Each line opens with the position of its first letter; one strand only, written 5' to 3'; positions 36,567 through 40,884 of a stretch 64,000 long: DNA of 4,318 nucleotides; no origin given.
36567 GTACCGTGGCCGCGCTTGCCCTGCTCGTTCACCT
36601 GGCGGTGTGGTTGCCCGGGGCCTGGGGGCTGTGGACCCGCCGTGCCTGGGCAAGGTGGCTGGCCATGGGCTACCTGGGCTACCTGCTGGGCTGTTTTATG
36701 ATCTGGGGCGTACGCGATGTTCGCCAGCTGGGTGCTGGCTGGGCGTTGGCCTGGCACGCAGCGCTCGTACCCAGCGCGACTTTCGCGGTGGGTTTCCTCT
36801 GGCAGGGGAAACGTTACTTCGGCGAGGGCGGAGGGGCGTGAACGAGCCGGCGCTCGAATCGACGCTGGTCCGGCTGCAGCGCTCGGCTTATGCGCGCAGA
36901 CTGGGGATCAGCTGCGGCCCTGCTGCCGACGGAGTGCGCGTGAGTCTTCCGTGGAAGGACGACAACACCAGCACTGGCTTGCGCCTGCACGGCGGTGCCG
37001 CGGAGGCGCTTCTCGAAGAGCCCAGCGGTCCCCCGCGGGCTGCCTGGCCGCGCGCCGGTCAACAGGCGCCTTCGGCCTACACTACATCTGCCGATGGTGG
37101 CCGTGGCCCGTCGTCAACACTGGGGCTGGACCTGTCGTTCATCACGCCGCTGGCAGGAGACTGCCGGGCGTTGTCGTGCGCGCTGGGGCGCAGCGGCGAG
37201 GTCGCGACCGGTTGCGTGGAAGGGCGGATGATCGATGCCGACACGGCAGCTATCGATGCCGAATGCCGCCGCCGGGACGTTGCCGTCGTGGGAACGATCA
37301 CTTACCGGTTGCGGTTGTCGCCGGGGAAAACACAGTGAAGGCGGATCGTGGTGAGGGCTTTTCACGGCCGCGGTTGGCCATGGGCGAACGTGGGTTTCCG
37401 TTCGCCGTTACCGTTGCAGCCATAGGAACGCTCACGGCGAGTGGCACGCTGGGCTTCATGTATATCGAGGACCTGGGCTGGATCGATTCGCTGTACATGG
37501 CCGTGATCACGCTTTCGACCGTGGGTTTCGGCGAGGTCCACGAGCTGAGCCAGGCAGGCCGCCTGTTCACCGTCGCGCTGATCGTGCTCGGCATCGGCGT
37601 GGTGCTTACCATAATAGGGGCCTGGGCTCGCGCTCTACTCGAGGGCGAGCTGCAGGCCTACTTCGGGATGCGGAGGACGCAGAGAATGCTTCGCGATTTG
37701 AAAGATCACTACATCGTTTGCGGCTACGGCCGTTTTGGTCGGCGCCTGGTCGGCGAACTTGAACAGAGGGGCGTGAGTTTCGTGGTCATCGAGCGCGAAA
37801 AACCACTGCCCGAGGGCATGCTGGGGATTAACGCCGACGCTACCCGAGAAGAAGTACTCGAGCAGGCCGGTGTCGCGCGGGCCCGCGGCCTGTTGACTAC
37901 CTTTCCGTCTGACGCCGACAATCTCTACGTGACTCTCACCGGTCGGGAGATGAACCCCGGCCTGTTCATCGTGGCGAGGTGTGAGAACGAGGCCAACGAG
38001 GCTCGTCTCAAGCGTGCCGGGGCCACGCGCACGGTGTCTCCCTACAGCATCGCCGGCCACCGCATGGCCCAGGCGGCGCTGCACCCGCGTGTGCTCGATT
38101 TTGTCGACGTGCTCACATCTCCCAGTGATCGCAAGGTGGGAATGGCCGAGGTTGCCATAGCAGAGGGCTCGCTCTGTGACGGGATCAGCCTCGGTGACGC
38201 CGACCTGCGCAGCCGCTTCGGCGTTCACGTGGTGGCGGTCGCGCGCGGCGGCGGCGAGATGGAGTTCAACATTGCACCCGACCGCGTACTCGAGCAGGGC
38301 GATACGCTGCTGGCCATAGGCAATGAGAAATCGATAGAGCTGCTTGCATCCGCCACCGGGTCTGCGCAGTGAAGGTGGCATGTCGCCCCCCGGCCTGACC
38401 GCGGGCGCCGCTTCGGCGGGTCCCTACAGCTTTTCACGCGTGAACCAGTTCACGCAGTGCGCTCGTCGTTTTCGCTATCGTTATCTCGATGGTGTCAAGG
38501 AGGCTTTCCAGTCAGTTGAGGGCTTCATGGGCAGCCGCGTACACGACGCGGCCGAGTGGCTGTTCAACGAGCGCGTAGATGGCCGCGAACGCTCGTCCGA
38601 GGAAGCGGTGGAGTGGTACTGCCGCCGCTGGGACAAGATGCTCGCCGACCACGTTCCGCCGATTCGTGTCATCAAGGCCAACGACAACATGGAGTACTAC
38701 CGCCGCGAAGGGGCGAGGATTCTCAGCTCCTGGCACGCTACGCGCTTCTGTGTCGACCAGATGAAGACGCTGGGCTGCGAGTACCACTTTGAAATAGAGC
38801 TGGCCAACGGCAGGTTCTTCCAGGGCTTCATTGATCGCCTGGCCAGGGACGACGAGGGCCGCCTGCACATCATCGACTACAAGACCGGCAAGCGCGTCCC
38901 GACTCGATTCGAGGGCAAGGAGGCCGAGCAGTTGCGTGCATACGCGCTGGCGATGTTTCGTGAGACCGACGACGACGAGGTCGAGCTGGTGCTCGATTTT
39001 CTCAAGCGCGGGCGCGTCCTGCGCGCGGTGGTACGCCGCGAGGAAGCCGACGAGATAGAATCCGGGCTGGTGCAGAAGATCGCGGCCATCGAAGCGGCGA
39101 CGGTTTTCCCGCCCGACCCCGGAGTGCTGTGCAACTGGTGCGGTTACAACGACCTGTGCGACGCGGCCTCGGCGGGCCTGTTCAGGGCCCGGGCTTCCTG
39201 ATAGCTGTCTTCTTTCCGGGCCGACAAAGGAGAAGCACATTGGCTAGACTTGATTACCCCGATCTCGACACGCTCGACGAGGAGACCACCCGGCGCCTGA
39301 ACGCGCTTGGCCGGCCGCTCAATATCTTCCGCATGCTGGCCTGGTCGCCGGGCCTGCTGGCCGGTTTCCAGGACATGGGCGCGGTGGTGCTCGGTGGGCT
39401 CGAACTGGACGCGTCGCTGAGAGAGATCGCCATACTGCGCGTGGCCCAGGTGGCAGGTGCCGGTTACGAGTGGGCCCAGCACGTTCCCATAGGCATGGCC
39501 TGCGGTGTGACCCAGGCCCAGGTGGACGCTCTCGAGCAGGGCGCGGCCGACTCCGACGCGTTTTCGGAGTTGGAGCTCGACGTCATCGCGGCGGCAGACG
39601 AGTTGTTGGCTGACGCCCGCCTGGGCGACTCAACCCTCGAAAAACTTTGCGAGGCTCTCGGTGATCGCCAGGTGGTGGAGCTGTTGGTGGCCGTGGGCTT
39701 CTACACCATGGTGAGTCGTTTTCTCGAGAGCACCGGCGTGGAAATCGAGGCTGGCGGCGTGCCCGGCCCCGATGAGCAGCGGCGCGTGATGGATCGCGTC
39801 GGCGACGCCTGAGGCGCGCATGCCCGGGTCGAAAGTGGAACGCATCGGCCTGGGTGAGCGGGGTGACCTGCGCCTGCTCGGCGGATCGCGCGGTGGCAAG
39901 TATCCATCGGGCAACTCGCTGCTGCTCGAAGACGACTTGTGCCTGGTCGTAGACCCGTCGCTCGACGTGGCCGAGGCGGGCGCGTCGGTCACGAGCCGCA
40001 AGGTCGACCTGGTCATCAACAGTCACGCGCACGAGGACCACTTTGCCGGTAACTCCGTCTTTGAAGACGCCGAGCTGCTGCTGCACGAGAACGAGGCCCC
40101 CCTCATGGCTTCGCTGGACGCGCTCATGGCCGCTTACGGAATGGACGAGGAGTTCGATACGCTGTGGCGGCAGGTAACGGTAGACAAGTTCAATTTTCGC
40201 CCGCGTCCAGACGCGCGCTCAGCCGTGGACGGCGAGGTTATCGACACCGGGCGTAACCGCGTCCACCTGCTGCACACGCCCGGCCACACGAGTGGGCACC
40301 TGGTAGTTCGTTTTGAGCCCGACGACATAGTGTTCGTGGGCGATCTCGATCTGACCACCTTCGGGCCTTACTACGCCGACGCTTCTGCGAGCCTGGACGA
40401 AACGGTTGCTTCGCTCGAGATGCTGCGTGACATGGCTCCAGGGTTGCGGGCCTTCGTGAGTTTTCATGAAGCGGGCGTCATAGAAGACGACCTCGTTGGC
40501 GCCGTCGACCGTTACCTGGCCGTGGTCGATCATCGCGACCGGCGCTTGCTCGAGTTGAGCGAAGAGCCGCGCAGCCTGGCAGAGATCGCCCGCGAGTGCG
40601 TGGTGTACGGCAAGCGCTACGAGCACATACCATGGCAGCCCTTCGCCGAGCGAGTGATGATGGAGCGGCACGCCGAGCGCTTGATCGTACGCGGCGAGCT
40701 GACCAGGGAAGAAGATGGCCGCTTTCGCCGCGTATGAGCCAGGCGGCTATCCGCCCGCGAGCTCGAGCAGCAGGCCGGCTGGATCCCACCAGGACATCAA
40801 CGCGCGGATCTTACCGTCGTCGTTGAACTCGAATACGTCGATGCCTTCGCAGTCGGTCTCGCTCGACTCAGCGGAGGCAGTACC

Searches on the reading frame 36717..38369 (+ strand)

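Call 34: search_protein_families(library=pfam, proteins=[window:36717-38369:+], max_evalue=0.001)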
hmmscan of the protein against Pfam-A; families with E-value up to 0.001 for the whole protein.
window:36717-38369:+ (551 aa): 3 families
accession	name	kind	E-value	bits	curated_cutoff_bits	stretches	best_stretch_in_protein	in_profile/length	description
PF02254.24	TrkA_N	-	6.6e-27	94.6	23.8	1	332-442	1-116/116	TrkA-N domain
PF07885.22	Ion_trans_2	-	3.8e-15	56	22.5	1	239-307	6-77/79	Ion channel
PF02080.26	TrkA_C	-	7.1e-13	48.7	27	1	476-544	1-67/71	TrkA-C domain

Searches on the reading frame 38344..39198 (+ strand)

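Call 34: search_protein_families(library=pfam, proteins=[window:38344-39198:+], max_evalue=0.001)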
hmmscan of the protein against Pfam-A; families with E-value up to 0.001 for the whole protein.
window:38344-39198:+ (285 aa): 2 families
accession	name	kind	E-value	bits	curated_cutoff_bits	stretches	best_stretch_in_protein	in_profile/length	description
PF12705.13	PDDEXK_1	-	2.6e-35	123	22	1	28-273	2-247/247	PD-(D/E)XK nuclease superfamily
PF10926.14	DUF2800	-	1.3e-05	25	21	1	56-273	29-233/368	Protein of unknown function (DUF2800)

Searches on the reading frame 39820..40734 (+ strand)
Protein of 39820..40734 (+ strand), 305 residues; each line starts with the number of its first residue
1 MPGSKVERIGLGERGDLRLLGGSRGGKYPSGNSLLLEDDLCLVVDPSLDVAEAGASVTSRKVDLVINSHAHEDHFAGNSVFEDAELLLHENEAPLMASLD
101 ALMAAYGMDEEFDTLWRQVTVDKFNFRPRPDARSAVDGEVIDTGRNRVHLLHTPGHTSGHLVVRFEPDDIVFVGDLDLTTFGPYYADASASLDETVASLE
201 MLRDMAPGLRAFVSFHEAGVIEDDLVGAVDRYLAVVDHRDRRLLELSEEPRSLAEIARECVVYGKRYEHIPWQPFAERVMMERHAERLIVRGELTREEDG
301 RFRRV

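Call 51: search_protein_families(library=pfam, proteins=[window:39820-40734:+], max_evalue=0.00001)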
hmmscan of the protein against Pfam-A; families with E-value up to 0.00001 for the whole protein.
window:39820-40734:+ (305 aa): 1 family
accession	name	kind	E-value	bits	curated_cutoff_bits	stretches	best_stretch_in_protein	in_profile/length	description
PF00753.33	Lactamase_B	-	1.4e-19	71.2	22.7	1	31-208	6-190/196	Metallo-beta-lactamase superfamily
